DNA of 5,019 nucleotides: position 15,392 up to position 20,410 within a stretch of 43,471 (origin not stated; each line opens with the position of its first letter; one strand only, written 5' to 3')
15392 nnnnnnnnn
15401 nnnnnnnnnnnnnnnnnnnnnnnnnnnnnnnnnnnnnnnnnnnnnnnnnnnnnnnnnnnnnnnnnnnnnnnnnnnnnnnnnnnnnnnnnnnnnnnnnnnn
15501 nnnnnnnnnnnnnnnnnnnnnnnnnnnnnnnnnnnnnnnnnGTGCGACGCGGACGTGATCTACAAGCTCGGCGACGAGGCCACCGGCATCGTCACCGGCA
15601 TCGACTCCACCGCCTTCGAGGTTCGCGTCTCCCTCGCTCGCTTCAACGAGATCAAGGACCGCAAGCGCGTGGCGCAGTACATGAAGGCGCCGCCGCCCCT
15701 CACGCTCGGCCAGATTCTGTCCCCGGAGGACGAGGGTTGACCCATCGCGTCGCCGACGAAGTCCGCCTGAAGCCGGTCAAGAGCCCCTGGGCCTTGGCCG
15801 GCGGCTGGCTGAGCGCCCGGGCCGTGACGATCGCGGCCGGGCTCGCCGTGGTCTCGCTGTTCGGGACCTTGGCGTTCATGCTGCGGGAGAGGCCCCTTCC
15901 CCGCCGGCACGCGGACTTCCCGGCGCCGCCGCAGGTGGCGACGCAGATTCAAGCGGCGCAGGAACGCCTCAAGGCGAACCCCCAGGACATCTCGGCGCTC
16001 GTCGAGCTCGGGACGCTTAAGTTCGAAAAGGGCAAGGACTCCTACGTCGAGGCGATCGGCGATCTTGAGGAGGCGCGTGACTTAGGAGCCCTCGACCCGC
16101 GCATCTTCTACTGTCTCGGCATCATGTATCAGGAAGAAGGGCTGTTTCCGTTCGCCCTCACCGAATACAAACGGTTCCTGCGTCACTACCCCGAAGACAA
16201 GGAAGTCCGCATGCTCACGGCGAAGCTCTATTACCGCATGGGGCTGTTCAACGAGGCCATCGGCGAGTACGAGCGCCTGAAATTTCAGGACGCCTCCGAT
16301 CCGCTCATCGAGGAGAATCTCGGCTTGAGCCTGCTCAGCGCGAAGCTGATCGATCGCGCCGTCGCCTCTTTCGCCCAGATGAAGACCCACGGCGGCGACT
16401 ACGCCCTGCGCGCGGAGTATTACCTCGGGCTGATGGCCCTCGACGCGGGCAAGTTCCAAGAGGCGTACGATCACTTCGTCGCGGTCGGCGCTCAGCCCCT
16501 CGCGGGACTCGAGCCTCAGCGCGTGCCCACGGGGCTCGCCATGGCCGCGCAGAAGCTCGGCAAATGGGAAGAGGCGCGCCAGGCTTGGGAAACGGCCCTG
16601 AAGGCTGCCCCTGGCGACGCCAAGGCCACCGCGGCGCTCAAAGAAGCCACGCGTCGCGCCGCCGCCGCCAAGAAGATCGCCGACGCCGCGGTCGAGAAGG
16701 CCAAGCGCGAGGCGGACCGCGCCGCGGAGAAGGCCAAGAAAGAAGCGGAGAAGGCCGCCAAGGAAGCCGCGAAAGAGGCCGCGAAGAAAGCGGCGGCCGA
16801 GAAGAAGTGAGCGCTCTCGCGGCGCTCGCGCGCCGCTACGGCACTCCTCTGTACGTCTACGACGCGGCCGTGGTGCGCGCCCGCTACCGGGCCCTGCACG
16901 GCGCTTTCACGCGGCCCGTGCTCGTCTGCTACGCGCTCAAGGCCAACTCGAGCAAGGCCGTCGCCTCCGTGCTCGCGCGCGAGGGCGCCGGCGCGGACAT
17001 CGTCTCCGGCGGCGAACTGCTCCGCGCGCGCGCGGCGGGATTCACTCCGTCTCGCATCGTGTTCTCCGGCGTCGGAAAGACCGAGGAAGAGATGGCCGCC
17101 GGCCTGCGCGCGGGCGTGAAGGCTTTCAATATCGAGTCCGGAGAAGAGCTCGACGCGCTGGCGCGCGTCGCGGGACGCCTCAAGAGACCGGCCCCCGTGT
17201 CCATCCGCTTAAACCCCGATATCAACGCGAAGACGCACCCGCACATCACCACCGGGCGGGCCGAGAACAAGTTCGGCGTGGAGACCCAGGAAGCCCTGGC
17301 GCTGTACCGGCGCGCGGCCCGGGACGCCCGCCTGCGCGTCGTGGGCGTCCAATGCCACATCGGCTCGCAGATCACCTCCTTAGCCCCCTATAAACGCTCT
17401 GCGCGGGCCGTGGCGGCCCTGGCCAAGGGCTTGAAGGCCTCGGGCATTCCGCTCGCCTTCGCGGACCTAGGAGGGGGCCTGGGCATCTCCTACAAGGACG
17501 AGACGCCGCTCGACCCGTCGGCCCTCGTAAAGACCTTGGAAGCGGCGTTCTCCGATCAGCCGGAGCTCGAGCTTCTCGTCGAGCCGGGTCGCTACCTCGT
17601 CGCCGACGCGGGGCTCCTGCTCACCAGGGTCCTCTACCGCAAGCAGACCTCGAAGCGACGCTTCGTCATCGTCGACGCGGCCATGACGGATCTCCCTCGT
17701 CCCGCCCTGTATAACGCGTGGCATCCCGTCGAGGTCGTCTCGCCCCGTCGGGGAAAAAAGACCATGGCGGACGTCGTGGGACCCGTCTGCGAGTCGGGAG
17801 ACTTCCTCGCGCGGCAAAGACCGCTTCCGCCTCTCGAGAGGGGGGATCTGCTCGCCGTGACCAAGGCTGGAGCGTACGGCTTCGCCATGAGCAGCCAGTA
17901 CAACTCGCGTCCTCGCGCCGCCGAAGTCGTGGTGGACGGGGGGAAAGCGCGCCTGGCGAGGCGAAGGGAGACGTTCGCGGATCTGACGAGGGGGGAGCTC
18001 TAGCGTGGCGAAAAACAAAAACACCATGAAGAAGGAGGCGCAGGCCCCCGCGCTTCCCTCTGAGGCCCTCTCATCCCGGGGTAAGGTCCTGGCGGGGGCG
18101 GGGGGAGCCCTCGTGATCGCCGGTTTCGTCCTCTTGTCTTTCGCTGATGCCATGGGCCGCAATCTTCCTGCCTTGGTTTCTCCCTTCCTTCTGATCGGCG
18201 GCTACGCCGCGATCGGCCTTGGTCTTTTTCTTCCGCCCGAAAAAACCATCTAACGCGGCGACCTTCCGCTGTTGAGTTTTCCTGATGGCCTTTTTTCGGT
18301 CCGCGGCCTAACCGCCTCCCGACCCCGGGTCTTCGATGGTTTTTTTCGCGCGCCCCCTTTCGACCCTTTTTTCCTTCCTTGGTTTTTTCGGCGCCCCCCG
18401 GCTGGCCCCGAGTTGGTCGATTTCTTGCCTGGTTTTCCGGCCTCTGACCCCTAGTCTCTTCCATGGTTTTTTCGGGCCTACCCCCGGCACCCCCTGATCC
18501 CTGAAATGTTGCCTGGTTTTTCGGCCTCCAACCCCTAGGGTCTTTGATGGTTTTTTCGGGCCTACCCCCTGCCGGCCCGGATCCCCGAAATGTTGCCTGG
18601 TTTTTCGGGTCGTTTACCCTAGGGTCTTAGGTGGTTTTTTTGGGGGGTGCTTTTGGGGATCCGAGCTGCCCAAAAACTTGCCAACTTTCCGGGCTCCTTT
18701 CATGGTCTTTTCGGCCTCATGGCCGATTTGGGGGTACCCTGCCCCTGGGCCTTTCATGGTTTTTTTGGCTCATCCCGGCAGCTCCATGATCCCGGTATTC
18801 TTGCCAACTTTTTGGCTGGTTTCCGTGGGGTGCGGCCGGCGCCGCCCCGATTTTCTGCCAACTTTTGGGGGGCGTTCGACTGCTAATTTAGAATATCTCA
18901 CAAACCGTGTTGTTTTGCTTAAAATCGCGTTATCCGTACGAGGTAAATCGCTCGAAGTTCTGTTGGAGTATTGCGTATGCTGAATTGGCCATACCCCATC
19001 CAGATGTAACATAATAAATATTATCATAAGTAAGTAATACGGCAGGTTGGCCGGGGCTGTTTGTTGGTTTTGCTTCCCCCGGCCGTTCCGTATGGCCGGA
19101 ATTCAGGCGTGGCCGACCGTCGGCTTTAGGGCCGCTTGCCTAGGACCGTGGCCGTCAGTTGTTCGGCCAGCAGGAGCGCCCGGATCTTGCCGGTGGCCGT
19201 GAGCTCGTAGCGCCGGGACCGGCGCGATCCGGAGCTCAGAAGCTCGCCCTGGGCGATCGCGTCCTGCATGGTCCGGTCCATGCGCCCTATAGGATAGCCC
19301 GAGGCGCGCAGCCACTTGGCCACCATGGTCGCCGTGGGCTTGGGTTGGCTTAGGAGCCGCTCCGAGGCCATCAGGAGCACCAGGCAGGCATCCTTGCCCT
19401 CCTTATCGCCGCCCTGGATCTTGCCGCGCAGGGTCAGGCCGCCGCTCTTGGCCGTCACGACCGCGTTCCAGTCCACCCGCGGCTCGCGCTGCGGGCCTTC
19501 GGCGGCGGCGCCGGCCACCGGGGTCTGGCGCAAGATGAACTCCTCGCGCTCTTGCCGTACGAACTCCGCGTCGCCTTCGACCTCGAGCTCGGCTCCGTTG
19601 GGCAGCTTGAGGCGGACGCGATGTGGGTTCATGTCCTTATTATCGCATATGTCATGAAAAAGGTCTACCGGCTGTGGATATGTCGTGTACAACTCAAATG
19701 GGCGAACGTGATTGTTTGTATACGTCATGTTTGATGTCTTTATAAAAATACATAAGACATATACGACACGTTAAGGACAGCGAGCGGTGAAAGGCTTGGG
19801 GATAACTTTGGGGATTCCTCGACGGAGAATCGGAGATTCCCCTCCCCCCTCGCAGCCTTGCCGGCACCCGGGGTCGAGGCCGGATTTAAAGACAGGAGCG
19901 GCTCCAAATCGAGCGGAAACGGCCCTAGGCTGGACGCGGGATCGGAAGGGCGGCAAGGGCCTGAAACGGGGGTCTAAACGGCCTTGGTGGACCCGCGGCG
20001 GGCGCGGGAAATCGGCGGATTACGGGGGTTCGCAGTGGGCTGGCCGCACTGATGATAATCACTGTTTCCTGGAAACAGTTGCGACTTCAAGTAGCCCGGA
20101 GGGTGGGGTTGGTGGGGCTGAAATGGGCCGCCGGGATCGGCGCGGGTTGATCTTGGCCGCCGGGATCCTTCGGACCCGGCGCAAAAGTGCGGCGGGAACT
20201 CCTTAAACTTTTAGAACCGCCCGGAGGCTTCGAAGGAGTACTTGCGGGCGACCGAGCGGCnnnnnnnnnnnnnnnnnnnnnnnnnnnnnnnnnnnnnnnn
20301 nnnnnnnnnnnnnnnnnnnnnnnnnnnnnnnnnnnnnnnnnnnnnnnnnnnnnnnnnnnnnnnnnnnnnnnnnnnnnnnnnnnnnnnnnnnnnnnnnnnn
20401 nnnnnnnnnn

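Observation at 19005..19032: dif-like XerC/XerD site exactly where two long opposed gene blocks converge: probable replication terminus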

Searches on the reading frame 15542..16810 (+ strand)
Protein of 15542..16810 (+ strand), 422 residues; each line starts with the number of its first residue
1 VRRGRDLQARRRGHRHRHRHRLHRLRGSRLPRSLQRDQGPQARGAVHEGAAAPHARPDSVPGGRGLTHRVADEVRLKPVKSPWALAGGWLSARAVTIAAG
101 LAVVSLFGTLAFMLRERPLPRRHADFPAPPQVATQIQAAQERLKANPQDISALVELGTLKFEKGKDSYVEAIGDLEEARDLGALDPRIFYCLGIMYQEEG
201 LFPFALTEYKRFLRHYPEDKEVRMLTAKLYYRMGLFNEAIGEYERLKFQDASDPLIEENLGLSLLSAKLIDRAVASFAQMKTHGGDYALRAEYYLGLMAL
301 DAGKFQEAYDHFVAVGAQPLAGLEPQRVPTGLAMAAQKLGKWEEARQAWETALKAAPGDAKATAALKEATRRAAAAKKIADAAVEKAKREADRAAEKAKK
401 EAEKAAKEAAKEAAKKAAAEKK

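Call 8: search_protein_families(library=pfam, proteins=[window:15542-16810:+], max_evalue=0.01)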
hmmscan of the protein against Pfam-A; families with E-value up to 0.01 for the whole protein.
window:15542-16810:+ (422 aa): 13 families
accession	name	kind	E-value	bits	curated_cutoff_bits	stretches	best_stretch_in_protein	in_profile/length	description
PF07719.23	TPR_2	-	3.9e-10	39.5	27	1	332-359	7-34/34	Tetratricopeptide repeat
PF00515.34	TPR_1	-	2.1e-07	30.9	27.8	1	331-358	6-33/34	Tetratricopeptide repeat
PF13414.12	TPR_11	-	3.7e-07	30.2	26.8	0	338-361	6-29/42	TPR repeat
PF13432.12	TPR_16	-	9.1e-07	29.7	32.7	1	200-254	11-65/65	Tetratricopeptide repeat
PF14559.12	TPR_19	-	9.6e-07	29.5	25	1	205-255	10-60/68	Tetratricopeptide repeat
PF12895.13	ANAPC3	-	3.6e-06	27.6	27.2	0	212-249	15-51/82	Anaphase-promoting complex, cyclosome, subunit 3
PF13428.12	TPR_14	-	4.3e-06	27.3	23.5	0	332-366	7-41/44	Tetratricopeptide repeat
PF13371.12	TPR_9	-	5.2e-06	26.8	35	0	185-227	28-70/73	Tetratricopeptide repeat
PF13424.12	TPR_12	-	1.4e-05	25.7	30.1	0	331-359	8-39/77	Tetratricopeptide repeat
PF22121.2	MtxA_C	-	0.00025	21.7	27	1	177-236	10-69/81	Magnetotaxis protein MtxA, C-terminal domain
PF13431.12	TPR_17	-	0.00086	19.8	24.4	0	209-240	2-33/34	Tetratricopeptide repeat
PF13174.12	TPR_6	-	0.0016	19.4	26.3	0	332-357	6-31/33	Tetratricopeptide repeat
PF13176.12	TPR_7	-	0.0067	16.9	27.9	0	332-358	5-33/36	Tetratricopeptide repeat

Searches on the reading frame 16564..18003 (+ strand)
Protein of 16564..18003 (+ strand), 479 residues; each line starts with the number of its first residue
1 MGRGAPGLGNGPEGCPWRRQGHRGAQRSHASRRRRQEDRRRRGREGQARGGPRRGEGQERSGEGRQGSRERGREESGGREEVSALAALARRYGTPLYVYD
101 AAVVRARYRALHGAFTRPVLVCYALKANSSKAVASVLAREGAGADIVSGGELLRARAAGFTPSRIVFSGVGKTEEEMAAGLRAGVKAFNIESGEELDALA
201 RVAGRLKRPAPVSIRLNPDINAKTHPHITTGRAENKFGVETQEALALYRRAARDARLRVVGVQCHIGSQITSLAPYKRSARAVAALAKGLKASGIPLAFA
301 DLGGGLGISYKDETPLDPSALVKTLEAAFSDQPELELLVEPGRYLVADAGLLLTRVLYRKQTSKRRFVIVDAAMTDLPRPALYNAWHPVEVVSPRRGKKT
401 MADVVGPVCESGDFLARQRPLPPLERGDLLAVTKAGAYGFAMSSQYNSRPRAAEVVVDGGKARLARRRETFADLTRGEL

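Call 8: search_protein_families(library=pfam, proteins=[window:16564-18003:+], max_evalue=0.01)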
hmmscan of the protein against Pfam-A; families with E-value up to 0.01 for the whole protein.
window:16564-18003:+ (479 aa): 3 families
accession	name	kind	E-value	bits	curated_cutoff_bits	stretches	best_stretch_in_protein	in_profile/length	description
PF02784.22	Orn_Arg_deC_N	-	5.5e-61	206.5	23.4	1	104-347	4-247/247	Pyridoxal-dependent decarboxylase, pyridoxal binding domain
PF00278.28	Orn_DAP_Arg_deC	-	5.2e-29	100.8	23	1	97-436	2-95/95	Pyridoxal-dependent decarboxylase, C-terminal sheet domain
PF01168.26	Ala_racemase_N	-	1.1e-09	38.8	24.1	1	104-298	6-189/220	Alanine racemase, N-terminal domain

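Call 15: find_encoding_contigs(protein=window:16564-18003:+, flank=10000, max_places=6)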
Protein window:16564-18003:+ (479 aa): no gene with exactly this product is on record in the collection.

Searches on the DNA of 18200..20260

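Call 64: search_rna_families(source=window, start=18200, end=20260, threshold=evalue, max_evalue=1)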
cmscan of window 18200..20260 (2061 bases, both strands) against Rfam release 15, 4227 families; matches with E-value up to 1: 1.
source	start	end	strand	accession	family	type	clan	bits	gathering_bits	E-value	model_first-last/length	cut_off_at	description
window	19818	19983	+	RF02197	TP73-AS1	Gene; lncRNA;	-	19.8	75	0.43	1-161/161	no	TP73 antisense RNA 1 conserved region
